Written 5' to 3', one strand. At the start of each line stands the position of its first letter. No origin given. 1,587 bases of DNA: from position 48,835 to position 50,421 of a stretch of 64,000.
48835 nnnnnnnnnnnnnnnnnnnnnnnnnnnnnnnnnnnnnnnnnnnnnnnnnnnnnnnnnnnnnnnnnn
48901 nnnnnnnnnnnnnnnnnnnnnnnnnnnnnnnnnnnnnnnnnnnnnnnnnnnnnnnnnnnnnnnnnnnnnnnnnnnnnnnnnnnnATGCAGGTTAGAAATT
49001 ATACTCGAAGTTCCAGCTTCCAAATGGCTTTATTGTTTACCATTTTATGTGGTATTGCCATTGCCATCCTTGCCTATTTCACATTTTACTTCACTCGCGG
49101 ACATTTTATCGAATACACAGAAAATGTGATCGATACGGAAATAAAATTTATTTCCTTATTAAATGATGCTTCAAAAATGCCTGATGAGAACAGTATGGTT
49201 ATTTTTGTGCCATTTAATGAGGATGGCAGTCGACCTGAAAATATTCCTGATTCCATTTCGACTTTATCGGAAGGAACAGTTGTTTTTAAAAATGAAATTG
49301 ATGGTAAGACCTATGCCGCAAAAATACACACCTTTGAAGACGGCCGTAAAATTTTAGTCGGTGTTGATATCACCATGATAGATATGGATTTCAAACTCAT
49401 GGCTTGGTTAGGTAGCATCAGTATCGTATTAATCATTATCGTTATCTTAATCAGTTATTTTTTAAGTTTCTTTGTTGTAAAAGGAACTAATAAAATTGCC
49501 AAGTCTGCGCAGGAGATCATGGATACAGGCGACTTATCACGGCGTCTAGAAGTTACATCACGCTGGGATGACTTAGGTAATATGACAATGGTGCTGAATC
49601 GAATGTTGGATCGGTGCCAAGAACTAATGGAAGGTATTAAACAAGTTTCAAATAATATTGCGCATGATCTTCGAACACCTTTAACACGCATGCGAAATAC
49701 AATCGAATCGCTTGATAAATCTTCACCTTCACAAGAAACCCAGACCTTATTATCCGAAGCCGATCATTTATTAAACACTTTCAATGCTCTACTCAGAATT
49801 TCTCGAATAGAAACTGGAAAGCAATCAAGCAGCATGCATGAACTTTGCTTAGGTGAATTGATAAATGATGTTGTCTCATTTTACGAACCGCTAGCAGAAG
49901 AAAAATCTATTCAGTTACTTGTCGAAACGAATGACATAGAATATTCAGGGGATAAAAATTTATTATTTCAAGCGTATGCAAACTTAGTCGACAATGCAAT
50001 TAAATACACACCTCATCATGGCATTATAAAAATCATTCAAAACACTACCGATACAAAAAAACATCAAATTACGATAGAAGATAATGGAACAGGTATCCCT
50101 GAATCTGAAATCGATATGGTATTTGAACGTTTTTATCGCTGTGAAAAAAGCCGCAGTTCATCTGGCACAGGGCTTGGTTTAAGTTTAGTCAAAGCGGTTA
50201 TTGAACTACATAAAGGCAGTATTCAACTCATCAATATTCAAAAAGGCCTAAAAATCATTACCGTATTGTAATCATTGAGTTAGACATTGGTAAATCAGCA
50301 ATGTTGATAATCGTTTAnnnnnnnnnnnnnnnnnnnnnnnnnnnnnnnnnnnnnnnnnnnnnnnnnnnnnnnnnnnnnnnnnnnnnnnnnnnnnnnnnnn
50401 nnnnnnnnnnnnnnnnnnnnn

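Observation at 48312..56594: OmpR-type two-component system upstream of a conserved Ufa-like lipid-modification cluster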

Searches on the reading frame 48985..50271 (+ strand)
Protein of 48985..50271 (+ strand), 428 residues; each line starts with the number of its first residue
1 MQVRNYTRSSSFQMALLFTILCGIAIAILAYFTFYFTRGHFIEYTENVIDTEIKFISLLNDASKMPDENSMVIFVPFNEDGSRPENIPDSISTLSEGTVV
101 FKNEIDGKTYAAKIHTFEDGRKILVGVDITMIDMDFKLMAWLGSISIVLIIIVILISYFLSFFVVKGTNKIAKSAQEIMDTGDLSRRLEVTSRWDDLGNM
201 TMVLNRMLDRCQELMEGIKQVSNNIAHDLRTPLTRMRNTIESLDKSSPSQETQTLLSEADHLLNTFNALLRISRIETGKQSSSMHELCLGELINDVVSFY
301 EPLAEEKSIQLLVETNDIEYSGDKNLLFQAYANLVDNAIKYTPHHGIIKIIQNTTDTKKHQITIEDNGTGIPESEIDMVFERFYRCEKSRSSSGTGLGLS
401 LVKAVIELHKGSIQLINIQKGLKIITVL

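Call 3: search_protein_families(library=pfam, proteins=[window:48985-50271:+])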
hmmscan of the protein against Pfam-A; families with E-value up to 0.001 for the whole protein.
window:48985-50271:+ (428 aa): 4 families
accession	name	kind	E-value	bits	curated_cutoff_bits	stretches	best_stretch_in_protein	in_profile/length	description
PF02518.31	HATPase_c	-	5e-25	88.5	26.4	1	322-419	1-97/111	Histidine kinase-, DNA gyrase B-, and HSP90-like ATPase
PF00512.31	HisKA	-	1.6e-11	44.5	26.9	1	220-278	4-66/66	His Kinase A (phospho-acceptor) domain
PF13589.12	HATPase_c_3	-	2e-06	28.3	25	1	328-395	4-73/137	Histidine kinase-, DNA gyrase B-, and HSP90-like ATPase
PF00672.30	HAMP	-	4.1e-06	27.4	25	1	165-213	7-53/53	HAMP domain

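Call 4: search_protein_families(library=ncbifam, proteins=[window:48985-50271:+])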
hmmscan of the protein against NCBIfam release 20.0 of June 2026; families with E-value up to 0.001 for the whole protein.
window:48985-50271:+ (428 aa): 86 families (the best 25 are shown)
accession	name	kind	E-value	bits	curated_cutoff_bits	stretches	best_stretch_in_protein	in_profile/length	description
TIGR01386.1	cztS_silS_copS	subfamily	1.3e-50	172.7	292.55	1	135-415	159-443/457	heavy metal sensor histidine kinase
NF008312.0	PRK11100.1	equivalog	9.7e-48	163.2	356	1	145-422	187-466/477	two-component system sensor histidine kinase CreC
NF046044.1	PnpS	equivalog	4.8e-46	157.5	400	1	224-415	176-375/390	two-component system histidine kinase PnpS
NF041735.1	hist_kin_RppB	equivalog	7.5e-44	150.2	400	1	218-415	216-423/438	two-component system sensor histidine kinase RppB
NF033092.0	HK_WalK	equivalog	1.6e-43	149.2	725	1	221-417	375-580/594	cell wall metabolism sensor histidine kinase WalK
TIGR02966.1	phoR_proteo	equivalog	1.9e-43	148.8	334.2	1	200-414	96-318/333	phosphate regulon sensor histidine kinase PhoR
NF007007.0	PRK09470.1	equivalog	2.4e-40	138.9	486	1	147-417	171-445/463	envelope stress sensor histidine kinase CpxA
NF045903.1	CuHisKinLciSLeg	equivalog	4.8e-40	138.1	700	1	150-422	72-348/357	copper-responsive two-component system sensor histidine kinase LciS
NF008025.0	PRK10755.1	equivalog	1.5e-37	129.2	314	1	146-420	73-344/362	two-component system sensor histidine kinase PmrB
NF007345.0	PRK09835.1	subfamily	1.5e-37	129.2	423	1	145-425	187-475/482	Cu(+)/Ag(+) sensor histidine kinase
NF007898.0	PRK10604.1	equivalog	2.2e-37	129.3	478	1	141-417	136-409/433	two-component system sensor histidine kinase RstB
NF045900.1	HisKinCpxALeg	equivalog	5.4e-37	127.6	800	1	140-424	150-445/451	two-component system sensor histidine kinase CpxA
TIGR03785.1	marine_sort_HK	equivalog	1.5e-35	122.7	612.2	1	143-421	411-693/703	proteobacterial dedicated sortase system histidine kinase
NF007004.0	PRK09467.1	equivalog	1.9e-35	122.6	415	1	127-424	143-430/440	two-component system sensor histidine kinase EnvZ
NF058527.1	HistKinChvGCaul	equivalog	9.9e-35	120.3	740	1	147-417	234-514/535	two-component sensor histidine kinase ChvG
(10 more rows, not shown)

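Call 20: find_related_loci(query=window:48985-50271:+, collection=genome_contigs, flank=10000)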
Query window:48985-50271:+ (428 aa) in genome_contigs; peptide patterns used: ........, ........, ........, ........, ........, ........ (x = any residue, [..] = any of these).
58 stretches matched a pattern; 18 encode a relative of the query (tblastn E <= 1e-3); 18 distinct loci.
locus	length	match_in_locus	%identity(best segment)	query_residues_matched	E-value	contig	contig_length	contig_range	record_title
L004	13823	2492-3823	35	9-422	4e-63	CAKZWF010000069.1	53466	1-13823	MAG: uncultured Pseudomonadales bacterium isolate N2_Bin_Bin_95_1 genome assembly, contig: c_000003042396, whole genome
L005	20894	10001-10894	31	125-415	5e-35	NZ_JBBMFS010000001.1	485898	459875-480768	Lachnospira intestinalis strain CLA-AA-H89B CLA-AA-H89B_contig_1_length_485898, whole genome shotgun sequence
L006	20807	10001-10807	32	153-415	7e-35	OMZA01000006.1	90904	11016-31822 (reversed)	uncultured Clostridiales bacterium isolate RUG091 genome assembly, contig: scaffold_21, whole genome shotgun sequence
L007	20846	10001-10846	33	143-415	8e-35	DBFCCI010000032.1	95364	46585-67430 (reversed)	MAG TPA_asm: Lachnospira sp. isolate MAG5428 k141_11040, whole genome shotgun sequence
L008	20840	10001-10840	29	147-420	3e-32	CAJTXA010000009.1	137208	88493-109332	MAG TPA_asm: uncultured Lachnospiraceae bacterium isolate MGBC114844 genome assembly, contig: MGBC114844.9, whole genome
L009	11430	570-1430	29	146-428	2e-31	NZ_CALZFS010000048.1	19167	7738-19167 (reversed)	MAG: uncultured Corynebacterium sp. isolate SRR14474050_bin.33_metaWRAP_v1.3_MAG ERZ9423997.719, whole genome shotgun se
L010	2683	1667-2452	31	159-415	1e-31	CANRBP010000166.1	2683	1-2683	MAG: uncultured Lachnospira sp. isolate Lapin-028__bin72 genome assembly, contig: Lapin-028__NODE_39141_length_2683_cov_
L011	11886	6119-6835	33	190-415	7e-31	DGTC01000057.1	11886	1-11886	MAG TPA_asm: Lachnospira sp. UBA4346 UBA4346_contig_58478, whole genome shotgun sequence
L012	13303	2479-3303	28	152-420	7e-30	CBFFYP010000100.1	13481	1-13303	MAG: uncultured Lachnospiraceae bacterium isolate ena-SAMPLE-TAB-24-07-2025-15:39:17:973-14924 genome assembly, contig:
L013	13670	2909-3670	30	174-420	1e-29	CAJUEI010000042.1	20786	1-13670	MAG TPA_asm: uncultured Lachnospiraceae bacterium isolate MGBC128194 genome assembly, contig: MGBC128194.42, whole genom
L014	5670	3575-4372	26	148-413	2e-23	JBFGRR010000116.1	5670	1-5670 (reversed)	MAG: Acidimicrobiia bacterium isolate Mix_sand04.2021.02.Z.24 k141_2848906_length_5670_cov_8.8441, whole genome shotgun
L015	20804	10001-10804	28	159-413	1e-19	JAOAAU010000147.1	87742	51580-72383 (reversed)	MAG: Clostridia bacterium isolate SKW158 k141_685247, whole genome shotgun sequence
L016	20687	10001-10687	30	204-413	5e-19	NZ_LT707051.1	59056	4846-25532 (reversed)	Intestinibacillus massiliensis strain Marseille-P3216T, whole genome shotgun sequence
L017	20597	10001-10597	29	225-413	1e-15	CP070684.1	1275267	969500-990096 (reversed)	MAG: Candidatus Omnitrophota bacterium isolate bin66 chromosome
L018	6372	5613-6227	26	225-421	2e-14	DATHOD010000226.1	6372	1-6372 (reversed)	MAG TPA_asm: Bacteroidia bacterium isolate SMAG_U12675 k141_3943459, whole genome shotgun sequence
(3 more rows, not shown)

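Call 24: find_homologous_proteins(query=window:48985-50271:+)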
Query window:48985-50271:+ (428 aa): 7999 proteins with E <= 0.001 among 8000 candidates; the best 120 are listed.
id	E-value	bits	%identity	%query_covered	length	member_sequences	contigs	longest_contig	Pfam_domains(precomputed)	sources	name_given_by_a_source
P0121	6.5e-268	906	100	97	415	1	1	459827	PF00672.31,PF02518.32,PF00512.32,PF13589.13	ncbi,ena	-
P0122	9.8e-226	767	84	97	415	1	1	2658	PF00672.31,PF02518.32,PF00512.32,PF13589.13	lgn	-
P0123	8.7e-167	573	65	97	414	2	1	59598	PF00672.31,PF02518.32,PF00512.32,PF13589.13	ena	-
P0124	6.2e-157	541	61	97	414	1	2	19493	PF00672.31,PF02518.32,PF00512.32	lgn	-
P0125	1.7e-152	526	59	100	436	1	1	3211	PF02518.32,PF00512.32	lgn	-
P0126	6.7e-151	521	58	99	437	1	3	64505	PF02518.32,PF00512.32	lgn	-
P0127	2.1e-148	513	56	99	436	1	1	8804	PF00672.31,PF02518.32,PF00512.32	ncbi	-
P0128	3.5e-148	512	57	100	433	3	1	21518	PF02518.32,PF00512.32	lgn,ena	-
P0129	8.2e-147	508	56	99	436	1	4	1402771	PF00672.31,PF02518.32,PF00512.32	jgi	jgi:signal transduction histidine kinase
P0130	2.6e-146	506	58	100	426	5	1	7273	PF02518.32,PF00512.32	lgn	-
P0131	2.8e-146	506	57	99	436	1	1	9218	PF02518.32,PF00512.32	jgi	jgi:signal transduction histidine kinase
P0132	4.3e-146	505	57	100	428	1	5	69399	PF02518.32,PF00512.32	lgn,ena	-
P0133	4.6e-146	505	56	99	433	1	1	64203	PF02518.32,PF00512.32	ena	-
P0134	6.2e-146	505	55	99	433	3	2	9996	PF02518.32,PF00512.32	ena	-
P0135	9.5e-146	504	57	99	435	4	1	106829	PF00672.31,PF02518.32,PF00512.32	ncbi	ncbi:MAG: sensor histidine kinase [Methylophilaceae bacterium]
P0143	5.0e-144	498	56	99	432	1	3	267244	PF02518.32,PF00512.32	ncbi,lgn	-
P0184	2.3e-140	486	54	99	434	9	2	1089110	PF00672.31,PF02518.32,PF00512.32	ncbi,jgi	ncbi:MAG: sensor histidine kinase [Methylotenera sp.]|jgi:signal transduction histidine kinase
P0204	1.5e-138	480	54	99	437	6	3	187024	PF02518.32,PF00512.32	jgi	jgi:signal transduction histidine kinase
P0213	4.7e-138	479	54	99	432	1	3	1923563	PF02518.32,PF00512.32,PF14501.13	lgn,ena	-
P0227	4.0e-137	476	53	99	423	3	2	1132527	PF02518.32,PF00512.32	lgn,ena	-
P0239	2.2e-136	473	53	99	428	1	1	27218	PF02518.32,PF00512.32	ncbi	ncbi:MAG: sensor histidine kinase [Alphaproteobacteria bacterium]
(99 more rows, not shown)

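Call 25: find_encoding_contigs(protein=P0184, flank=10000, max_places=2)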
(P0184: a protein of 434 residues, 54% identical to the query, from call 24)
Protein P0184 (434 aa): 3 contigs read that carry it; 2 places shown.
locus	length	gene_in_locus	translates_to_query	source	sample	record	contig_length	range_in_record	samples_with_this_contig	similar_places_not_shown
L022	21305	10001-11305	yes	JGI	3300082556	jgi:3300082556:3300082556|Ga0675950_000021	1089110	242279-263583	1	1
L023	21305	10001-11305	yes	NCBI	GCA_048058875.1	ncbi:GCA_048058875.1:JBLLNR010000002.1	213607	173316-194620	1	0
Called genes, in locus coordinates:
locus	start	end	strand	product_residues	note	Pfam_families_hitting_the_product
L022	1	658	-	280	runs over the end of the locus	PF00795:CN_hydrolase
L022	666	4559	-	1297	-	PF05359:DUF748, PF13116:YhdP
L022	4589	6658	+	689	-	PF02463:SMC_N (faint), PF00004:AAA (faint), PF00005:ABC_tran, PF12848:ABC_tran_Xtn, PF00005:ABC_tran, PF13304:AAA_21 (weak), PF16326:ABC_tran_CTD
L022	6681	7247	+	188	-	-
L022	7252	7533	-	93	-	PF17775:YchJ_M-like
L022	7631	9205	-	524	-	PF00009:GTP_EFTU, PF01926:MMR_HSR1 (faint), PF22042:EF-G_D2, PF03144:GTP_EFTU_D2, PF16658:RF3_C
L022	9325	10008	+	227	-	PF00072:Response_reg, PF00486:Trans_reg_C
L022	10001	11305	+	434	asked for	PF00672:HAMP (faint), PF00512:HisKA, PF02518:HATPase_c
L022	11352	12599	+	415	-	PF01266:DAO (faint), PF01593:Amino_oxidase, PF13450:NAD_binding_8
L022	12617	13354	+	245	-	PF07103:DUF1365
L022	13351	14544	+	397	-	PF08242:Methyltransf_12 (faint), PF02353:CMAS, PF13489:Methyltransf_23, PF08241:Methyltransf_11 (weak), PF13649:Methyltransf_25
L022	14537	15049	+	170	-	PF16036:Chalcone_3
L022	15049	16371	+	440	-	PF07690:MFS_1, PF13347:MFS_2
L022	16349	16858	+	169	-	PF12915:DUF3833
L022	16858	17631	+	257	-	PF00106:adh_short, PF08659:KR, PF01370:Epimerase (weak), PF03435:Sacchrp_dh_NADP (faint), PF13561:adh_short_C2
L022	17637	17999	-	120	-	-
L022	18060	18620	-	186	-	PF03352:Adenine_glyco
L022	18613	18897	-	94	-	PF18974:DUF5710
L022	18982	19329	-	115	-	PF07883:Cupin_2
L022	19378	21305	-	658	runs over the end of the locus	PF16177:ACAS_N, PF00501:AMP-binding, PF13193:AMP-binding_C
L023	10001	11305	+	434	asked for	PF00672:HAMP (faint), PF00512:HisKA, PF02518:HATPase_c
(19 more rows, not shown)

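Call 26: find_encoding_contigs(protein=P0213, flank=10000, max_places=2)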
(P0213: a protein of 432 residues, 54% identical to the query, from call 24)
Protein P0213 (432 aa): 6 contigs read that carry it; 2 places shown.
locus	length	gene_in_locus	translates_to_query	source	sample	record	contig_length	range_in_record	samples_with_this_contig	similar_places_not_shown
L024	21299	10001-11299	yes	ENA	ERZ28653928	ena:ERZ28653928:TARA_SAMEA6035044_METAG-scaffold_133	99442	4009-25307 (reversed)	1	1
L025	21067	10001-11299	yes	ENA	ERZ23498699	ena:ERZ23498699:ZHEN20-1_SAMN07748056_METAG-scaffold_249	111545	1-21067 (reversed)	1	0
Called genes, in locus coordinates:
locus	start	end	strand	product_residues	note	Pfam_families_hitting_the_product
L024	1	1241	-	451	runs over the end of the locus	PF00291:PALP, PF00581:Rhodanese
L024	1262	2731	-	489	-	PF02784:Orn_Arg_deC_N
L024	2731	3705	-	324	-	PF01656:CbiA, PF02374:ArsA_ATPase (weak), PF10609:ParA (faint), PF13614:AAA_31 (weak)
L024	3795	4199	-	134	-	-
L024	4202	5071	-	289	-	-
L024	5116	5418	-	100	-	-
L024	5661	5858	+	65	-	-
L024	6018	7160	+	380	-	PF07885:Ion_trans_2, PF02254:TrkA_N (weak)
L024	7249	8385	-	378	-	PF03738:GSP_synth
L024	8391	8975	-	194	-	PF06693:DUF1190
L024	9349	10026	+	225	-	PF00072:Response_reg, PF00486:Trans_reg_C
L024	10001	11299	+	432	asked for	PF00512:HisKA, PF02518:HATPase_c, PF14501:HATPase_c_5 (faint)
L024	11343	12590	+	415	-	PF01266:DAO (weak), PF01593:Amino_oxidase, PF13450:NAD_binding_8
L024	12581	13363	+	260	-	-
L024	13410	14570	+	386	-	PF02353:CMAS, PF13489:Methyltransf_23, PF08241:Methyltransf_11, PF08242:Methyltransf_12 (weak), PF13649:Methyltransf_25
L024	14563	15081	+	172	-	PF16036:Chalcone_3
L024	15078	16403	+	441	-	PF13347:MFS_2, PF07690:MFS_1, PF12832:MFS_1_like (weak)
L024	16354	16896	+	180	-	PF12915:DUF3833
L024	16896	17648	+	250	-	PF00106:adh_short, PF08659:KR, PF01370:Epimerase, PF13561:adh_short_C2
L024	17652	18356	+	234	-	PF00106:adh_short, PF01118:Semialdhyde_dh (weak), PF13561:adh_short_C2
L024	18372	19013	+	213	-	PF04832:SOUL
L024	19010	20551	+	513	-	PF04244:DPRP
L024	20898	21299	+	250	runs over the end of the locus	-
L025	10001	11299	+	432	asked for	PF00512:HisKA, PF02518:HATPase_c, PF14501:HATPase_c_5 (faint)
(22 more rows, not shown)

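Call 27: find_encoding_contigs(protein=P0239, flank=10000, max_places=2)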
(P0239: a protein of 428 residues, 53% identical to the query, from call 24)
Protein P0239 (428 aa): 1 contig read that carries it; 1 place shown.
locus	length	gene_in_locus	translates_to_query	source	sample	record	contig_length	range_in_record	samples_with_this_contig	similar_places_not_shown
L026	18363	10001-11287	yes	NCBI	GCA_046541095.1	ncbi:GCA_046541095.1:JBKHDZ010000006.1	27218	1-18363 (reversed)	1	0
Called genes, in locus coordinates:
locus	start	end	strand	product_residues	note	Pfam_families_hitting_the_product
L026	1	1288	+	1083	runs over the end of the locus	PF03773:ArsP_1, PF01839:FG-GAP (faint), PF13517:FG-GAP_3, PF07593:UnbV_ASPIC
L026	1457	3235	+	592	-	PF13522:GATase_6, PF13537:GATase_7, PF00733:Asn_synthase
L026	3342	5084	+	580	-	PF00583:Acetyltransf_1, PF13508:Acetyltransf_7, PF02655:ATP-grasp_3 (weak), PF08443:RimK, PF14398:ATPgrasp_YheCD (faint), PF02955:GSH-S_ATP (weak), PF07478:Dala_Dala_lig_C (faint)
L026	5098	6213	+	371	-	PF05343:Peptidase_M42, PF01546:Peptidase_M20 (weak)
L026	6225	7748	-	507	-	PF04244:DPRP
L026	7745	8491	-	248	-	PF00106:adh_short, PF23441:SDR (weak), PF13561:adh_short_C2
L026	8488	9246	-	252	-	PF00106:adh_short, PF08659:KR, PF01370:Epimerase (weak), PF13561:adh_short_C2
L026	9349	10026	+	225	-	PF00072:Response_reg, PF00486:Trans_reg_C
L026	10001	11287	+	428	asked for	PF00512:HisKA, PF02518:HATPase_c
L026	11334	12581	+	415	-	PF01593:Amino_oxidase, PF13450:NAD_binding_8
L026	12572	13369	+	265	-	PF07103:DUF1365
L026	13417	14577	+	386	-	PF02353:CMAS, PF13489:Methyltransf_23, PF08241:Methyltransf_11 (faint), PF13649:Methyltransf_25 (weak)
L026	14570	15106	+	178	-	PF16036:Chalcone_3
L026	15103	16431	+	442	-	PF07690:MFS_1, PF13347:MFS_2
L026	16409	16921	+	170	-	PF12915:DUF3833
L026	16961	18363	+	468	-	PF00999:Na_H_Exchanger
